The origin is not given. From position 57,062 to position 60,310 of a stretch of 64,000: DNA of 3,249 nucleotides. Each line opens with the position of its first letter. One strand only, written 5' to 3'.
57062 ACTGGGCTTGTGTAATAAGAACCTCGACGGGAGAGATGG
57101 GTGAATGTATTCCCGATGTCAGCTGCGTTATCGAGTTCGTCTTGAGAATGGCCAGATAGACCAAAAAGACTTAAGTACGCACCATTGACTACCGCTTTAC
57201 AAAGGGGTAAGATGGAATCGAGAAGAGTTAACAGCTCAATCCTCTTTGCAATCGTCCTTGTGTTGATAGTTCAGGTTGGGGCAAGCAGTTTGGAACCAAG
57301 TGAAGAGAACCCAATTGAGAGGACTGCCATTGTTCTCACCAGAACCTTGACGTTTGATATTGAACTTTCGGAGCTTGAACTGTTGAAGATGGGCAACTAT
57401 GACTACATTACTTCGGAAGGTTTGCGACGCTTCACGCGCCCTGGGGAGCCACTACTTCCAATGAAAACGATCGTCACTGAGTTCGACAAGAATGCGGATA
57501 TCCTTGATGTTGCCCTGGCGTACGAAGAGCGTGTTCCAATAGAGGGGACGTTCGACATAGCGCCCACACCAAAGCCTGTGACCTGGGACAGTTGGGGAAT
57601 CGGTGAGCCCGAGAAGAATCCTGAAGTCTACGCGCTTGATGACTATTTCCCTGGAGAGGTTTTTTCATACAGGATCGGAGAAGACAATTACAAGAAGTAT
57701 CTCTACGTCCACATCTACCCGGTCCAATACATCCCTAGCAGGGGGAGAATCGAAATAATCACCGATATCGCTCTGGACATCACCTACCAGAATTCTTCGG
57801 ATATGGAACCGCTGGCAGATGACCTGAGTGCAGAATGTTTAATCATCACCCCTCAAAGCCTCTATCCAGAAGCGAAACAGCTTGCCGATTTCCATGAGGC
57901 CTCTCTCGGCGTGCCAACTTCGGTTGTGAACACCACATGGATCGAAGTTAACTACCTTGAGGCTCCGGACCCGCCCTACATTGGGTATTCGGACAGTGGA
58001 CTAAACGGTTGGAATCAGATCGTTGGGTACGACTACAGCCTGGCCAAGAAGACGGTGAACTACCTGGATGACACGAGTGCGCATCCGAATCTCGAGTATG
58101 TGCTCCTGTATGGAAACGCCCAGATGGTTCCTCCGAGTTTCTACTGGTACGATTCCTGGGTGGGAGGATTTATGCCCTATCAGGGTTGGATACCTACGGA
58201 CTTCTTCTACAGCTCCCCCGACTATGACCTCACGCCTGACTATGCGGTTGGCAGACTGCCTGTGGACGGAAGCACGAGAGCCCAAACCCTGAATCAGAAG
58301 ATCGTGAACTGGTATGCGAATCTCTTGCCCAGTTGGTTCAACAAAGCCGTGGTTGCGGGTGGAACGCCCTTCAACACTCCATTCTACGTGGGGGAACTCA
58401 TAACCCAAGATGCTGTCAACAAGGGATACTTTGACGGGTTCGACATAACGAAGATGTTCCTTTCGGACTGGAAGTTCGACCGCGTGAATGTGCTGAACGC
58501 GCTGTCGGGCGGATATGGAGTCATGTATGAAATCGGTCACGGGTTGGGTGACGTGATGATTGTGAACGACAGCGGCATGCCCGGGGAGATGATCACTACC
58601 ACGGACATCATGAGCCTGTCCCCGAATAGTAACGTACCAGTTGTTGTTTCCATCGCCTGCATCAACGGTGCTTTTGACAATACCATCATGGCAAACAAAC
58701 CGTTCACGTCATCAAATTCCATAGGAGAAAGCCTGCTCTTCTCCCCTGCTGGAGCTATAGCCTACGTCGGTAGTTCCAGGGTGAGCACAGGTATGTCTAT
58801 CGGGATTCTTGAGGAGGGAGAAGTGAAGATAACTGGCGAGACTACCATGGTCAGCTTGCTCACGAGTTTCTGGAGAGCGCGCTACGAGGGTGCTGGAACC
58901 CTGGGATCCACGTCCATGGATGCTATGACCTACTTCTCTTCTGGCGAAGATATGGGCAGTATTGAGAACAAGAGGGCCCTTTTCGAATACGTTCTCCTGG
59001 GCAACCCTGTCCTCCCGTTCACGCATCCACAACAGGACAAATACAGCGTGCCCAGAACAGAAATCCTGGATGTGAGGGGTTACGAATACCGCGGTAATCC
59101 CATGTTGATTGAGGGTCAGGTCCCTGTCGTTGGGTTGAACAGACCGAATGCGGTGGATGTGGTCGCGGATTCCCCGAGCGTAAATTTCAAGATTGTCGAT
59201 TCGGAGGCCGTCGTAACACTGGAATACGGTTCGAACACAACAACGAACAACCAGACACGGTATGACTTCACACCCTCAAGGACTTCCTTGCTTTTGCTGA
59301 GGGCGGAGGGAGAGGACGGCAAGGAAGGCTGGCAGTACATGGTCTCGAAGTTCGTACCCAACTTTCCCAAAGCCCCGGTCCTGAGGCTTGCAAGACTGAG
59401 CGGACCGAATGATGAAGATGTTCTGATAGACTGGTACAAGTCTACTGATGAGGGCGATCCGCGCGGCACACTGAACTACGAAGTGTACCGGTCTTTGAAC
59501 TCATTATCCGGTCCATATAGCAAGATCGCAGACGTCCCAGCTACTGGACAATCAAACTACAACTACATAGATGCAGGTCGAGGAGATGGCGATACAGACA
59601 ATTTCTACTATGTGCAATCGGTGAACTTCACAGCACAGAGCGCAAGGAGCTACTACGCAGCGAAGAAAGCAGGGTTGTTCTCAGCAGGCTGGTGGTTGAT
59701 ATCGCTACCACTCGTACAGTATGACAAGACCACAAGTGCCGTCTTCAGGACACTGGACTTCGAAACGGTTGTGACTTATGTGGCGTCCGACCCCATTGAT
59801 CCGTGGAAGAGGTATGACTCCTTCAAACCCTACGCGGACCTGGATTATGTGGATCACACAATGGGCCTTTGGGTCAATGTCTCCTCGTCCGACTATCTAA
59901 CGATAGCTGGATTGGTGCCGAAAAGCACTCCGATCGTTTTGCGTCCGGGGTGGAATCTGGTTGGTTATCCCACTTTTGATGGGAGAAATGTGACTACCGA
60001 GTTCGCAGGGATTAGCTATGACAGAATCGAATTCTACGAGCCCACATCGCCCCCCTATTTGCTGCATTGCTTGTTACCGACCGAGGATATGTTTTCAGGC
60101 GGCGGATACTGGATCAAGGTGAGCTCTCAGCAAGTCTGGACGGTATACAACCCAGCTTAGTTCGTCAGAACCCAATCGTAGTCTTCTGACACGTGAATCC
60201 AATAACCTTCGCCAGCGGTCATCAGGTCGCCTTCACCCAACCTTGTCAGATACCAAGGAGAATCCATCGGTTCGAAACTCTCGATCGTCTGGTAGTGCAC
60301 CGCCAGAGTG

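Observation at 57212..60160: Gingipain-family (C25) extracellular cysteine peptidase in an archaeal genome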

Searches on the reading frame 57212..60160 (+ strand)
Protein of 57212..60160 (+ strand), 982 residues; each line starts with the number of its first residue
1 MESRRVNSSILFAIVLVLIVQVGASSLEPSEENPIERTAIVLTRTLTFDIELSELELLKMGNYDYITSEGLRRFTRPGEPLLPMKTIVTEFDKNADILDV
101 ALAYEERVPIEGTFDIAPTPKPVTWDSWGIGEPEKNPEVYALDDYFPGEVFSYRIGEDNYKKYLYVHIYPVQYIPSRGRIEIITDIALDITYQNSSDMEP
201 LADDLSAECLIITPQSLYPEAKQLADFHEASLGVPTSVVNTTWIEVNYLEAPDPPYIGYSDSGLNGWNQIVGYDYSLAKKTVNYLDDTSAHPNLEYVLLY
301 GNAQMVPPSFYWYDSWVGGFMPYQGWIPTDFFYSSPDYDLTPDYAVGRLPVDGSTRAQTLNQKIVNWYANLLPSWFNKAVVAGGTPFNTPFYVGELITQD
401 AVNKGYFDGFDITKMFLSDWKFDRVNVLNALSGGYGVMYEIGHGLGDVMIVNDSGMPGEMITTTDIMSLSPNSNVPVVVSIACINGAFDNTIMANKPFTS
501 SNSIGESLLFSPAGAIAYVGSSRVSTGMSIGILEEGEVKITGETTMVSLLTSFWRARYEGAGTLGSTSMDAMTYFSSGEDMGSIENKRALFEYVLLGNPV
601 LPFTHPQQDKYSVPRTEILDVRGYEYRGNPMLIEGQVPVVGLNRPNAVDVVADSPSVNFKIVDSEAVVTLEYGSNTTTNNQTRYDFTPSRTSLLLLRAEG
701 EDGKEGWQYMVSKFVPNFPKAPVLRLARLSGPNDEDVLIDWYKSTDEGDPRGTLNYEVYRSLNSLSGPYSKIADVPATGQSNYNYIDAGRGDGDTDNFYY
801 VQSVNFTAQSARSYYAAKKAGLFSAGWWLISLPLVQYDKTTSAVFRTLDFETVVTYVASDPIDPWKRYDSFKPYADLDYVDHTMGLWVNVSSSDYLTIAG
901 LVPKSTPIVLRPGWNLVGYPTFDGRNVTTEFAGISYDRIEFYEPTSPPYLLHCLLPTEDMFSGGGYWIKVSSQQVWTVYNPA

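Call 3: search_protein_families(library=pfam, proteins=[window:57212-60160:+], max_evalue=0.1)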
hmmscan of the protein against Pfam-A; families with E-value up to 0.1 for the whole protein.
window:57212-60160:+ (982 aa): 2 families
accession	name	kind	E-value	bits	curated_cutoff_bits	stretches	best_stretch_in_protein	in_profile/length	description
PF01364.23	Peptidase_C25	-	1.7e-46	159.6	23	1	210-601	2-372/374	Peptidase family C25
PF08126.16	Propeptide_C25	-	8.2e-05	22.2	22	1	65-197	45-177/205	Propeptide_C25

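Call 4: search_solved_structures(query=window:57212-60160:+, max_evalue=1, show_alignments=3)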
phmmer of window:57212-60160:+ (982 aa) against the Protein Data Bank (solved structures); distinct sequences matched with E-value up to 1: 0.

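Call 9: find_homologous_proteins(query=window:57212-60160:+, max_evalue=0.00001)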
Query window:57212-60160:+ (982 aa): 135 proteins with E <= 0.00001 among 8000 candidates; the best 120 are listed.
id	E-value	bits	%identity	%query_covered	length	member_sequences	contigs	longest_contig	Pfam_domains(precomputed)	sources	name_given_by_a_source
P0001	0.0e+0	2196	97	100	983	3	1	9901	PF08126.17,PF01364.25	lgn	-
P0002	0.0e+0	1734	82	92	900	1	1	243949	PF01364.25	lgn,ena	-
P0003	0.0e+0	1450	64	100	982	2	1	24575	PF01364.25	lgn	-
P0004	0.0e+0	1340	60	100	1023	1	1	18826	PF01364.25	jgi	-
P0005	0.0e+0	1312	58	100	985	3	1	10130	PF01364.25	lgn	-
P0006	0.0e+0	1286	59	99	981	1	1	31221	PF01364.25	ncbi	-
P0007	0.0e+0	1264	57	100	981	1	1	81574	PF01364.25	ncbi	-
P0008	0.0e+0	1249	56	100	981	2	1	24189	PF08126.17,PF01364.25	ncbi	-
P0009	1.6e-264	899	44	100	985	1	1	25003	PF08126.17,PF01364.25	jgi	jgi:hypothetical protein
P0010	1.1e-258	879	46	100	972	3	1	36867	PF01364.25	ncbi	-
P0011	2.8e-251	855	45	95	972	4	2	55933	PF08126.17,PF01364.25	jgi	jgi:hypothetical protein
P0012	4.3e-183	629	62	46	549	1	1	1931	PF01364.25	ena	-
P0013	2.1e-175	604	48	58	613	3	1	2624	PF08126.17,PF01364.25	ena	-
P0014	3.7e-147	510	40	70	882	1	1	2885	PF08126.17,PF01364.25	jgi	jgi:hypothetical protein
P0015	1.6e-146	508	40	71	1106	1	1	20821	PF08126.17,PF13229.13,PF01364.25,PF05048.20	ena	-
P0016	6.7e-142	493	40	68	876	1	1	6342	PF08126.17,PF01364.25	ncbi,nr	ncbi:MAG: C25 family cysteine peptidase, partial [archaeon]|nr:C25 family cysteine peptidase [archae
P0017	1.0e-141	492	40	68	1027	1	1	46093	PF08126.17,PF01364.25,PF05048.20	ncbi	-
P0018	1.1e-140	489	40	68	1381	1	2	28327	PF07090.18,PF07705.18,PF06283.18,PF01364.25,PF23355.2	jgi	-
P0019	1.2e-139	485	40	68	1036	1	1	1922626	PF08126.17,PF13229.13,PF01364.25,PF05048.20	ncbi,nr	ncbi:MAG: right-handed parallel beta-helix repeat-containing protein [Thermoplasmatales archaeon]|nr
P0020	3.5e-138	481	39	66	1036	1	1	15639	PF08126.17,PF13229.13,PF01364.25,PF05048.20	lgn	-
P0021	3.2e-137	477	39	69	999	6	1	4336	PF08126.17,PF00404.25,PF01364.25,PF05048.20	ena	-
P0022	4.6e-137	477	39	68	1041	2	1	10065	PF08126.17,PF13229.13,PF01364.25,PF05048.20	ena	-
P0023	2.8e-136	474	38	68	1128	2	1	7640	PF08126.17,PF20943.4,PF01364.25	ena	-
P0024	3.8e-136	474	40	69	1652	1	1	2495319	PF08126.17,PF07705.18,PF06283.18,PF01364.25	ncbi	ncbi:MAG: hypothetical protein JSW28_00780, partial [Thermoplasmata archaeon]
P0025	1.8e-135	472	38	69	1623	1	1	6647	PF20943.4,PF01364.25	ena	-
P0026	2.0e-135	471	39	66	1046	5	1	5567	PF08126.17,PF13229.13,PF01364.25,PF05048.20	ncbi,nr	ncbi:MAG: right-handed parallel beta-helix repeat-containing protein [Thermoplasmatales archaeon]|nr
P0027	1.9e-134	468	36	71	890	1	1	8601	PF01364.25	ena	-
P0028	1.6e-133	465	43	59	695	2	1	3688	PF08126.17,PF01364.25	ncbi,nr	ncbi:MAG: hypothetical protein KAU17_11725, partial [Spirochaetales bacterium]|nr:hypothetical prote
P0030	1.0e-132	463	38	68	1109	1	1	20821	PF08126.17,PF13229.13,PF01364.25,PF05048.20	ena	-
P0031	5.1e-132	460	40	63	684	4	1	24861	PF08126.17,PF01364.25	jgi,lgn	jgi:hypothetical protein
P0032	1.6e-131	459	38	69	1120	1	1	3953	PF08126.17,PF00404.25,PF07705.18,PF01364.25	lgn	-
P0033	5.5e-131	457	38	70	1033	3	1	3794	PF08126.17,PF01364.25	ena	-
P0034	6.1e-130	453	37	70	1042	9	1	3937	PF13229.13,PF01364.25,PF05048.20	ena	-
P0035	7.9e-129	450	41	52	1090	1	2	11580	PF08126.17,PF08308.18,PF01364.25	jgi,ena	-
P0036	2.7e-127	445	37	73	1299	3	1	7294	PF08126.17,PF13229.13,PF01364.25,PF05048.20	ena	-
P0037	3.6e-127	444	39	68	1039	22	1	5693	PF08126.17,PF01364.25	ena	-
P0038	6.1e-126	440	38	66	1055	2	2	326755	PF08126.17,PF13229.13,PF01364.25,PF05048.20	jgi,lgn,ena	-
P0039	2.1e-125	438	37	69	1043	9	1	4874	PF08126.17,PF13229.13,PF01364.25,PF05048.20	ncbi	-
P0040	3.9e-125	437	36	68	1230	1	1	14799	PF08126.17,PF07705.18,PF01364.25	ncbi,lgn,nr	ncbi:MAG: C25 family cysteine peptidase [Thermoplasmatales archaeon]|nr:C25 family cysteine peptidas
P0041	1.0e-124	436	35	69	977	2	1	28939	PF01364.25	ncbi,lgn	-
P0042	7.4e-124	433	36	68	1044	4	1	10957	PF13229.13,PF01364.25,PF05048.20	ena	-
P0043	6.7e-123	430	37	68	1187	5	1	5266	PF08126.17,PF13229.13,PF00404.25,PF01364.25,PF05048.20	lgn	-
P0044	2.0e-122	428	35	68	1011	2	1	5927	PF08126.17,PF20943.4,PF01364.25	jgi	jgi:hypothetical protein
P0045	1.6e-121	425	34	71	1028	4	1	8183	PF01364.25,PF05048.20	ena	-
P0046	9.8e-121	423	38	68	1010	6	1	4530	PF08126.17,PF01364.25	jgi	-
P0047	1.0e-119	419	35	72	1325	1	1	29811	PF08126.17,PF13229.13,PF01364.25,PF05048.20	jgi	-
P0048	2.0e-117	412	35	69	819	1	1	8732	PF08126.17,PF01095.26,PF01364.25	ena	-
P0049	2.3e-116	408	35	68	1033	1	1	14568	PF08126.17,PF01095.26,PF01364.25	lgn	-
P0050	9.0e-115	403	35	73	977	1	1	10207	PF08126.17,PF01364.25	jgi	-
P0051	2.0e-114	402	37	68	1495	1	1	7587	PF21882.3,PF09458.17,PF01364.25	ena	-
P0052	8.5e-112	393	42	51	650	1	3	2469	PF01364.25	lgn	-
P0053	1.0e-111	393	41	55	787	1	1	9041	PF13229.13,PF01364.25,PF05048.20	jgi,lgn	jgi:parallel beta-helix repeat protein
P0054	1.7e-111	392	38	64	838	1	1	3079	PF08126.17,PF01364.25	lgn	-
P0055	1.8e-111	392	35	68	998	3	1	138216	PF08126.17,PF01364.25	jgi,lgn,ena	-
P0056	1.9e-111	392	35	72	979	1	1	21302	PF08126.17,PF01364.25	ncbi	ncbi:C25 family cysteine peptidase [Planctomycetota bacterium]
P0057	2.0e-111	392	35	69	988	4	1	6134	PF08126.17,PF01364.25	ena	-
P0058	2.4e-111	392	35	68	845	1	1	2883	PF08126.17,PF01364.25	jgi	jgi:hypothetical protein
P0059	3.2e-111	391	36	68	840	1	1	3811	PF08126.17,PF01364.25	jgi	jgi:hypothetical protein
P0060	2.4e-110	388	34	72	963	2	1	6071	PF01364.25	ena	-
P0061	2.5e-110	388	35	68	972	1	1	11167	PF08126.17,PF01364.25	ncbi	-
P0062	7.5e-109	383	34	72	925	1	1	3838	PF01364.25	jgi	jgi:hypothetical protein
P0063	1.6e-108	382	34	70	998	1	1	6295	PF08126.17,PF01364.25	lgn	-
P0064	2.2e-108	382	34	71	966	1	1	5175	PF08126.17,PF01364.25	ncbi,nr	ncbi:MAG: hypothetical protein JXM79_07365 [Sedimentisphaerales bacterium]|nr:hypothetical protein [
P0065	9.5e-108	380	35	69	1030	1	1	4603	PF01364.25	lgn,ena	-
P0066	7.1e-107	377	34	68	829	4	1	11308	PF08126.17,PF01364.25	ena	-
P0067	2.2e-106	375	32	77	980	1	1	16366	PF01364.25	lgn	-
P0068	3.4e-106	375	34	68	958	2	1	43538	PF01364.25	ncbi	-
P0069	4.2e-106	374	33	75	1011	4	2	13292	PF01364.25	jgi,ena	-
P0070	1.8e-105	372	41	51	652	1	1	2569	PF01364.25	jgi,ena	-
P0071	1.9e-105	372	33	71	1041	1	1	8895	PF08126.17,PF18962.8,PF13860.13,PF01364.25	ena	-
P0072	6.8e-105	370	34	68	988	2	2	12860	PF08126.17,PF01364.25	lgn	-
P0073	2.0e-104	369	36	68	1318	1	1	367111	PF01364.25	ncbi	-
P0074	5.9e-104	367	35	69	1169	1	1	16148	PF08126.17,PF01364.25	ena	-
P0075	1.2e-103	366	34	68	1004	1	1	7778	PF08126.17,PF13860.13,PF01364.25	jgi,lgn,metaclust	metaclust:\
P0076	7.5e-103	364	36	59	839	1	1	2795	PF01364.25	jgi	jgi:hypothetical protein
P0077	1.2e-102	363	34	70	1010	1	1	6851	PF08126.17,PF01364.25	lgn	-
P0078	2.9e-102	362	34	68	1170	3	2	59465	PF01364.25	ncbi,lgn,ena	-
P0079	6.6e-102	360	35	68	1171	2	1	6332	PF01364.25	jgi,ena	-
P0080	1.1e-101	360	33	70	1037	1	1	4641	PF01364.25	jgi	jgi:hypothetical protein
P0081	1.2e-101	360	36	68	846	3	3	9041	PF08126.17,PF01364.25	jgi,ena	-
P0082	1.3e-100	356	34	68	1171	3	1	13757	PF01364.25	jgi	-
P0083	2.6e-100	355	32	80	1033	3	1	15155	PF08126.17,PF01364.25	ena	-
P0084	5.0e-100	354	44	40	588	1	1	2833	PF08126.17,PF01364.25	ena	-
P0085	5.0e-100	354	35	64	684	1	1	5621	PF08126.17,PF01364.25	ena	-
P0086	1.4e-99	353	36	64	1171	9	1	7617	PF01364.25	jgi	-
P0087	1.8e-99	352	38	52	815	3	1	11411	PF17963.8,PF13205.13,PF17892.8,PF05345.19,PF01364.25,PF18911.7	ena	-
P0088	9.4e-98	347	33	68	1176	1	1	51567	PF01364.25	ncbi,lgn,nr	ncbi:MAG: hypothetical protein JW759_00995 [Candidatus Coatesbacteria bacterium]|nr:hypothetical pro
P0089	2.2e-97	346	35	58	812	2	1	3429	PF01364.25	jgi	jgi:hypothetical protein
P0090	2.4e-96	342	33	66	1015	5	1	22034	PF08126.17,PF18962.8,PF01364.25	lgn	-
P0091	5.3e-96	341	38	52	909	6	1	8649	PF00801.27,PF17963.8,PF13205.13,PF17892.8,PF17803.8,PF05345.19,PF01364.25,PF18911.7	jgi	-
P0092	2.6e-95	339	32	76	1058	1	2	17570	PF08126.17,PF13585.13,PF20773.6,PF18962.8,PF13860.13,PF01364.25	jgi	jgi:uncharacterized pyridoxamine 5'-phosphate oxidase family protein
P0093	5.5e-89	318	36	52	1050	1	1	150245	PF01364.25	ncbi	ncbi:MAG: C25 family cysteine peptidase [archaeon]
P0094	9.4e-86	307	34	57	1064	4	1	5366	PF08126.17,PF01364.25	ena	-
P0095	1.6e-84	303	31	69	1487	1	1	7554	PF08126.17,PF00246.30,PF07705.18,PF01364.25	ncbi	-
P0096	3.0e-83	299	36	52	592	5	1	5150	PF01364.25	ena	-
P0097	4.7e-83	298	36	53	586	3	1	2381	PF01364.25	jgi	-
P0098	4.8e-83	298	35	53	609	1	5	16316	PF01364.25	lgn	-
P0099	1.1e-81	294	32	59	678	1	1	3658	PF01364.25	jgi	jgi:Peptidase family C25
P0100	1.2e-81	293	36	52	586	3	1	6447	PF01364.25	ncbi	-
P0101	2.9e-81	292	35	57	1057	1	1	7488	PF08126.17,PF18962.8,PF13860.13,PF01364.25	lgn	-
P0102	2.4e-80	289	35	51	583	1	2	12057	PF01364.25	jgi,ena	-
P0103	1.3e-79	287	32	58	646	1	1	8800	PF08126.17,PF01364.25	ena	-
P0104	4.8e-78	281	32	57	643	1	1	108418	PF08126.17,PF01364.25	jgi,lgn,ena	-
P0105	5.0e-78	281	34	52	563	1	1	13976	PF01364.25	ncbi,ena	-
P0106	5.5e-78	281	35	53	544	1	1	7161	PF01364.25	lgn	-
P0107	1.2e-70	257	35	48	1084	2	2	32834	PF08126.17,PF01364.25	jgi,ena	-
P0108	1.2e-70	257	32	56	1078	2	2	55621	PF08126.17,PF01364.25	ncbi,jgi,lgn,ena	-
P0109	2.6e-67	246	34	46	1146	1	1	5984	PF08126.17,PF01364.25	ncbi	-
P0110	2.1e-66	243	29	63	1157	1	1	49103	PF01364.25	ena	-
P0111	4.6e-66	242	32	53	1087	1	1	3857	PF01364.25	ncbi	-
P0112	8.2e-66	241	38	41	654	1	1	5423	PF01364.25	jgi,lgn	-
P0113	8.5e-66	241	29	63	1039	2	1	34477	PF01364.25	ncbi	-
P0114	1.6e-63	233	31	50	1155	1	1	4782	PF08126.17,PF01364.25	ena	-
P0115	1.0e-62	231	28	74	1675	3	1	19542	PF08126.17,PF00431.27,PF13205.13,PF17957.8,PF13750.13,PF01364.25,PF09136.17,PF19077.7,PF04234.19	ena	-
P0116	2.0e-61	226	31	49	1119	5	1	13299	PF08126.17,PF01364.25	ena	-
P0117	9.0e-61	224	34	52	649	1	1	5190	PF01364.25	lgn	-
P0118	1.5e-60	224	30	62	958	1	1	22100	PF01364.25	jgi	-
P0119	6.6e-59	218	31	53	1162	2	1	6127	PF08126.17,PF01364.25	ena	-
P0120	2.5e-58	216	34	48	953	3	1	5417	PF01364.25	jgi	-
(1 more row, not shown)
